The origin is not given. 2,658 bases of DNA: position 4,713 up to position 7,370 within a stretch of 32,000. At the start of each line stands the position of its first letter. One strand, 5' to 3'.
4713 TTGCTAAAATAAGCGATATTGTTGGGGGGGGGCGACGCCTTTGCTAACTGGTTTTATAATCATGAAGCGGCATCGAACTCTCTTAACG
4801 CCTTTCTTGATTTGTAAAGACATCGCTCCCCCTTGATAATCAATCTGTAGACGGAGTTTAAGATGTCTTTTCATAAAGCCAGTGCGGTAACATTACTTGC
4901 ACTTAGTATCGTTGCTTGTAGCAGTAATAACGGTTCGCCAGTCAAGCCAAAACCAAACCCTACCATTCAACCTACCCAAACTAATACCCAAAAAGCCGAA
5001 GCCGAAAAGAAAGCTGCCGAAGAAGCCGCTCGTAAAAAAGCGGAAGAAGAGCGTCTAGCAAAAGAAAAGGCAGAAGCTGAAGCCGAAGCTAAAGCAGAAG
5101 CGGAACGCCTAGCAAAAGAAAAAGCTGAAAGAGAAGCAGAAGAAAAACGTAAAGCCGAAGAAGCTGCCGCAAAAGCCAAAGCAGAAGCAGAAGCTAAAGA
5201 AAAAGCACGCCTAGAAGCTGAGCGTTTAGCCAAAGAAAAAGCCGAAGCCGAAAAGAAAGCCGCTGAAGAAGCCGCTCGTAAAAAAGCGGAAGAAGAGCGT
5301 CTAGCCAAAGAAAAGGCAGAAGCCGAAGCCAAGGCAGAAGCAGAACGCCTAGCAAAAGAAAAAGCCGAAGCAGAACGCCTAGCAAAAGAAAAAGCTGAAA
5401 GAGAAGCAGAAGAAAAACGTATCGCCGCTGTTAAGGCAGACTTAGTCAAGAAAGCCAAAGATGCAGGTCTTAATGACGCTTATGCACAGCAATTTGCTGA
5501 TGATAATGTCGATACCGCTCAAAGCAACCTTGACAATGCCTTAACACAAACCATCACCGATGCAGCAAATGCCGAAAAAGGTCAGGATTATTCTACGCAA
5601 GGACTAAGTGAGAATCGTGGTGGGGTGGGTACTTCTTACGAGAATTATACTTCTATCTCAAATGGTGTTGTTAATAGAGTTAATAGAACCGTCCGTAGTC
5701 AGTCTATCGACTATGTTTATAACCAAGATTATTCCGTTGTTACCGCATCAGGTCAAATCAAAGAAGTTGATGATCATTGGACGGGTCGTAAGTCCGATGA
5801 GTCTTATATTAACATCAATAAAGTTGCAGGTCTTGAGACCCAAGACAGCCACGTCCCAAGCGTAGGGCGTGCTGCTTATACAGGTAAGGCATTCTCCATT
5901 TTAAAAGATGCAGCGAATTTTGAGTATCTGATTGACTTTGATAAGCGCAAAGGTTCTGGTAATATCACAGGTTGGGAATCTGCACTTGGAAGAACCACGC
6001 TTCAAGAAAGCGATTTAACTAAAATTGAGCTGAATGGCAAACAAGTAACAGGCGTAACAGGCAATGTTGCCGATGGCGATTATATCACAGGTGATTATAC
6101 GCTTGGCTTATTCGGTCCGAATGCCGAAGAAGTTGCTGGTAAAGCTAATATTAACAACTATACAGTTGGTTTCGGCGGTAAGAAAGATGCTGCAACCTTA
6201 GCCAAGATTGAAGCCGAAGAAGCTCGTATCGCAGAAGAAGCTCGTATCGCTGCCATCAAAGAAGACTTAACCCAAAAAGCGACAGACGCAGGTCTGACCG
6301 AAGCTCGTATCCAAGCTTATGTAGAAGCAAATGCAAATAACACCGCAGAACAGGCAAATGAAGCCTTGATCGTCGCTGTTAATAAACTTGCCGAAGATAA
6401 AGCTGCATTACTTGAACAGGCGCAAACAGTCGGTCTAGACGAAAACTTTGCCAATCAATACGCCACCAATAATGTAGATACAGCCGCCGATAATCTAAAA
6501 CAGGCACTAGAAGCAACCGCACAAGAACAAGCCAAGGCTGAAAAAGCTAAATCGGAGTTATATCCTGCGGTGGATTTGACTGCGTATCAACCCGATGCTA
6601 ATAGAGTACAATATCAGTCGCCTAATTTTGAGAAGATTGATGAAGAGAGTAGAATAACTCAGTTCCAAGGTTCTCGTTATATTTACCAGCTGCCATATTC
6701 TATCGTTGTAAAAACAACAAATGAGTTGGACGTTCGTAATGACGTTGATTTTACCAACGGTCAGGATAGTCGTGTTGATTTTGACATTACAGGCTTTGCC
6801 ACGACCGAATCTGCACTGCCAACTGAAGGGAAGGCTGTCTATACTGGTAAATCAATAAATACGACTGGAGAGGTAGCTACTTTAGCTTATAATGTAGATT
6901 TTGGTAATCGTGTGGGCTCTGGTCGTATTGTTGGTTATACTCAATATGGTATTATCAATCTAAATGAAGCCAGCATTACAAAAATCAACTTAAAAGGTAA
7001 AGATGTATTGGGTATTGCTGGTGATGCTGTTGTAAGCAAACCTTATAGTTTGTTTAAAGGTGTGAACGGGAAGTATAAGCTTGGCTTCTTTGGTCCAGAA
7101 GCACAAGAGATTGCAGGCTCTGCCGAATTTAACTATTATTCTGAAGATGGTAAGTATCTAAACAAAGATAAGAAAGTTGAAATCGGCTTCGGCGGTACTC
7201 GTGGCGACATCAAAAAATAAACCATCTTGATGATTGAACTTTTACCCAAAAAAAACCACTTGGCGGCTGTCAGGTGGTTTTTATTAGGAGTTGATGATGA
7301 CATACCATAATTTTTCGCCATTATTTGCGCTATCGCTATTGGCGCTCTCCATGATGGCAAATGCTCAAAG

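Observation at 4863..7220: Cargo architecture: lipid anchor, ~145-aa Glu/Lys/Arg/Ala helical stalk, then two tandem handle-plus-barrel modules, each preceded by DAGL-type helical motifs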

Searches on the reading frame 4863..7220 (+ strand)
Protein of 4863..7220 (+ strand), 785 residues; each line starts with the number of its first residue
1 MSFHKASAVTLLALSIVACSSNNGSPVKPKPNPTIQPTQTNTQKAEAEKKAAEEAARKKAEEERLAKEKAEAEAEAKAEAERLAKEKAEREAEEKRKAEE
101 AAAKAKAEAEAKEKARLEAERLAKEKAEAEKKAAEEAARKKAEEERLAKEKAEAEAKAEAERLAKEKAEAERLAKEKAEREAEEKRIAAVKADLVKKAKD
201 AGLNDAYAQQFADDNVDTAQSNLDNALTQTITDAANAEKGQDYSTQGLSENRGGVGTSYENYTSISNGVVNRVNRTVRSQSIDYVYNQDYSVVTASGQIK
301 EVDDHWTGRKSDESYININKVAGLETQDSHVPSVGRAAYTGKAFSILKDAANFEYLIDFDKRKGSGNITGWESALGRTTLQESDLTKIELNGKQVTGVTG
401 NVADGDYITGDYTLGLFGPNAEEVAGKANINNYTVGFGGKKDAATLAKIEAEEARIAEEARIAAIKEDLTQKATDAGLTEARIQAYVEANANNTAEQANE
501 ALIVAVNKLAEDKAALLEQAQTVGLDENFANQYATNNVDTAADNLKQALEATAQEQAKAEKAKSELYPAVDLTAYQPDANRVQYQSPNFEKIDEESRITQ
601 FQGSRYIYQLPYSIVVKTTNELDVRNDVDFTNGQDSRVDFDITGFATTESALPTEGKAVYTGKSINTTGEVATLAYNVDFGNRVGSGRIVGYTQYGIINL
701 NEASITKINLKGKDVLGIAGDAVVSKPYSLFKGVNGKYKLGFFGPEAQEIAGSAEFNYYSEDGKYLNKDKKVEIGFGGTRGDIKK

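Call 3: search_protein_families(library=pfam, proteins=[window:4863-7220:+], max_evalue=0.1)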
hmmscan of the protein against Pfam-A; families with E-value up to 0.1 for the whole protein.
window:4863-7220:+ (785 aa): 2 families
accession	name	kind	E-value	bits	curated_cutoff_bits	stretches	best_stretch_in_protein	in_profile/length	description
PF08794.16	FHBP_C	-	3.6e-41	140.4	28.1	2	330-428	2-97/97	Factor H binding protein, C-terminal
PF01298.24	TbpB_B_D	-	0.00014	22.8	26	2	653-779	2-125/126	C-lobe and N-lobe beta barrels of Tf-binding protein B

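Call 4: search_protein_families(library=ncbifam, proteins=[window:4863-7220:+], max_evalue=0.1)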
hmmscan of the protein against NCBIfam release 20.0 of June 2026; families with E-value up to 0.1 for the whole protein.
window:4863-7220:+ (785 aa): 5 families
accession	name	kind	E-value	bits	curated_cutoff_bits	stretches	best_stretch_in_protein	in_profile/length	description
NF041636.1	slam_lipo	equivalog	2.2e-27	96.2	80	2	643-780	37-154/154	Slam-dependent surface lipoprotein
NF041466.1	factorH_bind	equivalog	2.5e-26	92.5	200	2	266-431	105-265/279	factor H-binding protein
NF005832.0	PRK07735.1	equivalog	3.2e-05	23.3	431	1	43-248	69-261/430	NADH-quinone oxidoreductase subunit C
NF007065.0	PRK09510.1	equivalog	4.6e-05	22.6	213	1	97-265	139-308/387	cell envelope integrity protein TolA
TIGR02794.1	tolA_full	equivalog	6.3e-05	22.4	59.45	1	92-231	129-288/362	cell envelope integrity protein TolA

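Call 15: find_related_loci(query=A1, collection=genome_contigs, flank=6000)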
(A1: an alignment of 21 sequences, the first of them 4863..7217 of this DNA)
Query A1 (785 aa) in genome_contigs; peptide patterns used: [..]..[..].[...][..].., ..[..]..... (x = any residue, [..] = any of these).
88 stretches matched a pattern; 3 encode a relative of the query (tblastn E <= 1e-3); 3 distinct loci.
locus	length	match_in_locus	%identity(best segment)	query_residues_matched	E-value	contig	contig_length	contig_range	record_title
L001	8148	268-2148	39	140-785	1e-116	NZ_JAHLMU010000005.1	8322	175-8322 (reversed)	Psychrobacter sp. TAE2020 Scaffold_8, whole genome shotgun sequence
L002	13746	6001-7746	39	182-785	2e-111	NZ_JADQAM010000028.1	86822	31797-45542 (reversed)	Psychrobacter sp. Ps2 NODE_13_length_86822_cov_169.735685, whole genome shotgun sequence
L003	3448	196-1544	36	285-785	5e-55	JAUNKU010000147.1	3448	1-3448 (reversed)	MAG: Neisseria sp. isolate S30M_Sa_57 NODE_9596_length_3448_cov_6.646331, whole genome shotgun sequence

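Call 26: predict_structure(alignment_id=A1)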
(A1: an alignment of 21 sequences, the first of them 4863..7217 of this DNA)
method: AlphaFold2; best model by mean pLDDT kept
length: 785 residues; sequences in the alignment: 21
mean_pLDDT: 82.7   pTM: 0.59
mean pLDDT of the five models: 82.7, 82.2, 81.2, 81.2, 80.2
residues with pLDDT >= 90: 390; 70-90: 271; 50-70: 54; < 50: 70
segments of 3 or more residues with pLDDT < 50: 1-46, 132-152
pLDDT, mean of each block of 10 residues (from residue 1): 26 28 31 29 48 71 78 80 82 79 73 65 53 47 42 58 78 87 90 94 93 92 92 92 87 83 71 84 94 93 82 87 93 95 89 96 94 88 95 92 87 96 96 93 94 92 93 96 95 92 97 97 95 96 93 94 76 75 85 91 90 92 87 82 93 94 84 94 94 74 96 93 76 84 96 86 76 92 88
secondary structure, 60 per line:
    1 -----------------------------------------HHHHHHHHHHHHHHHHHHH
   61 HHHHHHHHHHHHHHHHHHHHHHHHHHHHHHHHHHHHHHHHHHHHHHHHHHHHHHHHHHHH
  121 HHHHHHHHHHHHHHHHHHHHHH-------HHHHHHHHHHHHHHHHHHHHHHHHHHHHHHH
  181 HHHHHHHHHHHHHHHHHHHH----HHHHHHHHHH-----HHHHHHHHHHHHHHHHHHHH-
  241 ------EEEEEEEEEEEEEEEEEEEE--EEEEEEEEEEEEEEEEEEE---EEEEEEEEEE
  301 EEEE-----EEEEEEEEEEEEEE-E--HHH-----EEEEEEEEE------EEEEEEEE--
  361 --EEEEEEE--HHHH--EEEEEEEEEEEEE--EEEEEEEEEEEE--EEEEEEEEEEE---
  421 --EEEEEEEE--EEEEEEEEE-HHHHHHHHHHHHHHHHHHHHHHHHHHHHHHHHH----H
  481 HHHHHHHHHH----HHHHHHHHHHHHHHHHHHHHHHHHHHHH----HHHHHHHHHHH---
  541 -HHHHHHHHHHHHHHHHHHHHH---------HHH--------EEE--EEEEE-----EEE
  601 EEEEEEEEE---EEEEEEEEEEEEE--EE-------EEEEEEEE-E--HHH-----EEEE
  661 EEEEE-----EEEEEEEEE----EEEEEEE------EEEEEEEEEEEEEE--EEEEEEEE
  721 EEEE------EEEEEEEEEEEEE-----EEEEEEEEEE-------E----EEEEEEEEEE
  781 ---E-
elements in order (helices of 4 or more, strands of 3 or more residues): H42-142 H150-200 H205-214 H220-239 E247-266 E269-287 E291-304 E310-323 E336-344 E351-358 E363-369 H372-375 E378-390 E393-404 E407-417 E423-430 E433-441 H443-475 H480-490 H495-522 H527-537 H542-562 E583-585 E588-592 E598-609 E613-625 E637-644 E657-665 E671-679 E684-690 E697-710 E713-724 E731-743 E749-758 E771-780

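Call 30: fold_search(model_id=the predicted structure, library=pdb)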
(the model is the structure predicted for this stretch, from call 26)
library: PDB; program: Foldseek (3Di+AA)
matches with E <= 10: 932; with E <= 0.001: 76
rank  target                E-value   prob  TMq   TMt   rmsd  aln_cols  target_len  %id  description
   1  8bk2_B                5.2e-13  1.00  0.17  0.72   7.6       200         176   25  X-ray structure of meningococcal factor H binding protein variant 2 in complex with a specific and bactericidal human  (released 2023-11-22)
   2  8bk2_A                8.6e-13  1.00  0.16  0.68   7.7       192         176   24  X-ray structure of meningococcal factor H binding protein variant 2 in complex with a specific and bactericidal human  (released 2023-11-22)
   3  5nqp_A                2.8e-12  1.00  0.20  0.55   7.5       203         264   27  Structure of a fHbp(V1.4):PorA(P1.16) chimera. Fusion at fHbp position 151. (released 2018-02-28)
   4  7lcv_C                9.5e-12  1.00  0.19  0.61   7.7       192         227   26  Factor H enhancing human antibody fragment (Fab) to meningococcal Factor H binding protein (released 2021-06-09)
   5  7nru                  1.0e-11  1.00  0.18  0.56  12.1       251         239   21  Structure of a natural chimera of meningococcal factor H binding protein belonging to NL096 strain (released 2022-06-08)
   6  4aye_C                1.2e-11  1.00  0.19  0.58  11.4       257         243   23  Structure of a complex between CCPs 6 and 7 of Human Complement Factor H and Neisseria meningitidis FHbp Variant 1 E28 (released 2012-11-07)
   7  6xzw_D                1.3e-11  1.00  0.19  0.58  11.8       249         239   23  Crystal structure of the meningococcal vaccine antigen fHbp in complex with a cross-reactive human Fab. (released 2020-10-14)
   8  8bk2_C                1.4e-11  1.00  0.16  0.67   7.6       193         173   24  X-ray structure of meningococcal factor H binding protein variant 2 in complex with a specific and bactericidal human  (released 2023-11-22)
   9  4aye_F                1.6e-11  1.00  0.19  0.58  11.4       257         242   23  Structure of a complex between CCPs 6 and 7 of Human Complement Factor H and Neisseria meningitidis FHbp Variant 1 E28 (released 2012-11-07)
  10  5nqp_C                1.6e-11  1.00  0.19  0.56   7.8       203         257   28  Structure of a fHbp(V1.4):PorA(P1.16) chimera. Fusion at fHbp position 151. (released 2018-02-28)
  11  2w81_D                1.6e-11  1.00  0.19  0.57  12.0       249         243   24  Structure of a complex between Neisseria meningitidis factor H binding protein and CCPs 6-7 of human complement factor (released 2009-03-03)
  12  2w81_C                2.0e-11  1.00  0.19  0.58   7.8       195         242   27  Structure of a complex between Neisseria meningitidis factor H binding protein and CCPs 6-7 of human complement factor (released 2009-03-03)
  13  5nqp_B                2.1e-11  1.00  0.19  0.56   7.7       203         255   28  Structure of a fHbp(V1.4):PorA(P1.16) chimera. Fusion at fHbp position 151. (released 2018-02-28)
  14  4z3t_A                2.4e-11  1.00  0.18  0.55   7.7       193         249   24  Meningococcal Factor H binding protein mutant L130R/G133D (released 2015-11-04)
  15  4ayd_F                2.4e-11  1.00  0.19  0.58  11.5       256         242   22  Structure of a complex between CCPs 6 and 7 of Human Complement Factor H and Neisseria meningitidis FHbp Variant 1 R10 (released 2012-11-07)
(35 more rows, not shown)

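Call 42: find_encoding_contigs(protein=window:4863-7220:+, flank=3000, max_places=6)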
Protein window:4863-7220:+ (785 aa): no gene with exactly this product is on record in the collection.

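Call 73: search_protein_representatives(alignment_id=A1)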
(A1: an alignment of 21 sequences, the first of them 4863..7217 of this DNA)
Query: 21 sequences, 712 profile positions. Proteins with E-value up to 0.001 (for the whole library): 559; up to 1e-10: 337; up to 1e-30: 41. The best 150 are listed.
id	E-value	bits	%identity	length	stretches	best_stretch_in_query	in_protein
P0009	0.0e+00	1051.1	-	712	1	2-712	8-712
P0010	8.4e-254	860.7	-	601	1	137-712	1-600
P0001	6.6e-237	804.9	-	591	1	136-712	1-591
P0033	2.0e-138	479.3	-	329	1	72-400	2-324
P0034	1.6e-137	476.4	-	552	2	151-435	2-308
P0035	4.6e-132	458.3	-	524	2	152-458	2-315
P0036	1.3e-130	453.5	-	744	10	225-401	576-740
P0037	4.7e-108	378.9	-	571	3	100-422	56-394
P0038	1.8e-96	340.6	-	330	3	481-712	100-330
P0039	2.2e-76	274.2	-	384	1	451-712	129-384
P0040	2.3e-75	270.9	-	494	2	31-400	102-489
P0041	6.4e-71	256.2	-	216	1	365-582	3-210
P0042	9.2e-65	235.8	-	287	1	138-401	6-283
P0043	2.9e-62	227.5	-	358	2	469-712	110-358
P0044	7.4e-61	222.9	-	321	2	488-712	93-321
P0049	6.9e-46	173.4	-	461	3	535-712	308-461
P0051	1.1e-43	166.2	-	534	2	45-399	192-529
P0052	3.5e-41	157.9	-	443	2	2-301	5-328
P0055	8.4e-38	146.7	-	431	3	56-349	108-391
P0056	1.3e-37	146.1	-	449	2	146-400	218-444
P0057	3.6e-37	144.6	-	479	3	538-712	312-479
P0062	2.6e-34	135.2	-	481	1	404-712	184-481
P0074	4.6e-30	121.1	-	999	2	485-712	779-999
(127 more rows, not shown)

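Call 77: list_cluster_members(proteins=[P0052, P0057, P0055, P0049, P0062, P0056, P0040, P0036, P0074, P0051])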
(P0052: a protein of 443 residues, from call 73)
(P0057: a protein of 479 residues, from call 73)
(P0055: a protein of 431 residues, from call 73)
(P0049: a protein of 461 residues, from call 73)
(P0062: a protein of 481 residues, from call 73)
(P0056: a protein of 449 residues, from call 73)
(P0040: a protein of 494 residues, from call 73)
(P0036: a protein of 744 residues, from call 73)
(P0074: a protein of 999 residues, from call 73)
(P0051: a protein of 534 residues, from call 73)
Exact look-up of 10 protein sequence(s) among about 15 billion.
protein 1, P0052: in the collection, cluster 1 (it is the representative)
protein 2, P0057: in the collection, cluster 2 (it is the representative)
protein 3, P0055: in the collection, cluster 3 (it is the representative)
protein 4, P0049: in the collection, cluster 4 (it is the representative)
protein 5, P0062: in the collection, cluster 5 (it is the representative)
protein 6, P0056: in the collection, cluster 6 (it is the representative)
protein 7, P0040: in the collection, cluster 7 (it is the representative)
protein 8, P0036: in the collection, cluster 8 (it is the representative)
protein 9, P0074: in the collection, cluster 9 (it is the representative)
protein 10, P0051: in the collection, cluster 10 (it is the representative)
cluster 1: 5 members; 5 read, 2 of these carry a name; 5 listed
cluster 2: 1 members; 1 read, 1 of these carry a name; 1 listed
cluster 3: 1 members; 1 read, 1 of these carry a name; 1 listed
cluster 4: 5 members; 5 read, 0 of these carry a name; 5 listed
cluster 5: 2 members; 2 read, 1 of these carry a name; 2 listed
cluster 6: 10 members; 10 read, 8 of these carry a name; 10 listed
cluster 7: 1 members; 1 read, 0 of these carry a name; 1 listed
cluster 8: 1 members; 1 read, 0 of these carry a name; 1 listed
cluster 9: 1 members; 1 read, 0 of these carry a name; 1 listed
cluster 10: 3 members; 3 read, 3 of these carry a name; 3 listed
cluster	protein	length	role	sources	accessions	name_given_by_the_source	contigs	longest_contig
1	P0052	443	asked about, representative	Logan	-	-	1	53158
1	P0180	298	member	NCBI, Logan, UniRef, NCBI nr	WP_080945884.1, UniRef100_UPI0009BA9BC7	factor H binding protein domain-containing protein [Moraxella bovoculi] | factor H binding protein domain-containing protein n=2 Tax=Bacteria TaxID=2 ...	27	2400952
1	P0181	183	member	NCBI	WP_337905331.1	factor H binding protein domain-containing protein, partial [Mesomycoplasma ovipneumoniae]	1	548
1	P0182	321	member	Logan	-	-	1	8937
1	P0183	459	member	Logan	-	-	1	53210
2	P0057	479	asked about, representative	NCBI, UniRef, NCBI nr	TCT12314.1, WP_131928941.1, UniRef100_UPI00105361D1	lipoprotein GNA1870-like protein [Bibersteinia trehalosi] | factor H binding protein domain-containing protein n=1 Tax=Bibersteinia trehalosi ... | factor H binding protein domain-containing protein [Bibersteinia trehalosi]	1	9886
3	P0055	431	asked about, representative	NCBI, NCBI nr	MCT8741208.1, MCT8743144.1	colicin transporter [Glaesserella parasuis]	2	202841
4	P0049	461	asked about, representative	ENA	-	-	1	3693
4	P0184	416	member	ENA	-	-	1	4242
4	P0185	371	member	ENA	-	-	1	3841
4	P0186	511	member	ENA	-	-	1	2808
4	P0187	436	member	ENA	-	-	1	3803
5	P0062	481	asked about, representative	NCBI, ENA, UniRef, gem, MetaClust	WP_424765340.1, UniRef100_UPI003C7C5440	factor H binding protein domain-containing protein [Necropsobacter rosorum] | factor H binding protein domain-containing protein n=1 Tax=Necropsobacter rosorum ... | \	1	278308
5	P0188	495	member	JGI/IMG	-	-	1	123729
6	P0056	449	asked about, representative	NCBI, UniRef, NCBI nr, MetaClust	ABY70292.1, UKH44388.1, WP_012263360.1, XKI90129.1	colicin import membrane protein [Actinobacillus pleuropneumoniae serovar 3 str. JL03] | Colicin import membrane protein n=1 Tax=Actinobacillus pleuropneumoniae serotype 3 ... | Slam-dependent surface lipoprotein [Actinobacillus pleuropneumoniae]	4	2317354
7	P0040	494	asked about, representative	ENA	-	-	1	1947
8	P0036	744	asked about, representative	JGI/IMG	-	-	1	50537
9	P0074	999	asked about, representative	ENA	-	-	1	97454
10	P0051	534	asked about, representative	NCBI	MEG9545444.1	factor H binding protein domain-containing protein [Mannheimia sp. HC-2023]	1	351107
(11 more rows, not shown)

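Call 88: find_related_loci(query=A1, collection=metagenome_contigs, flank=3000)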
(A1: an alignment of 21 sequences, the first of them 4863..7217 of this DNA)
Query A1 (785 aa) in metagenome_contigs; peptide patterns used: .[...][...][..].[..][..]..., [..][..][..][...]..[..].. (x = any residue, [..] = any of these).
339 stretches matched a pattern; 11 encode a relative of the query (tblastn E <= 1e-3); 11 distinct loci.
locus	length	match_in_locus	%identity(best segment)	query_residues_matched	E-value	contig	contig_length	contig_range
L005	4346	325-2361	42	3-785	7e-119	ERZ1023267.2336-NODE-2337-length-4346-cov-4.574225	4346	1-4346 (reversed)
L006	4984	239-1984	40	182-785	3e-111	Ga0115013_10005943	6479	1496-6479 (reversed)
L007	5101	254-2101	40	117-785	2e-111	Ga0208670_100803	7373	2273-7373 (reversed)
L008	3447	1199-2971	40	182-785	2e-111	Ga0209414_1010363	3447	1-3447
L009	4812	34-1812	41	182-785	2e-104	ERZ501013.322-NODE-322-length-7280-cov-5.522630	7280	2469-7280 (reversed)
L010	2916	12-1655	38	97-785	2e-87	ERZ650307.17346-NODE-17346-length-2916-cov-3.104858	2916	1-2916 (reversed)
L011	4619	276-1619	38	97-785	1e-75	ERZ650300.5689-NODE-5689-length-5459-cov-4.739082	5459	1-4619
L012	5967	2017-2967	46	182-785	4e-57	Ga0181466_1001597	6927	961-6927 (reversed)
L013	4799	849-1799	46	182-785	8e-57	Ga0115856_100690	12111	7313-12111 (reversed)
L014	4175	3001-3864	36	477-780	1e-33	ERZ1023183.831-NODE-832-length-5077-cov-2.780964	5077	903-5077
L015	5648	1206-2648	34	3-780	8e-29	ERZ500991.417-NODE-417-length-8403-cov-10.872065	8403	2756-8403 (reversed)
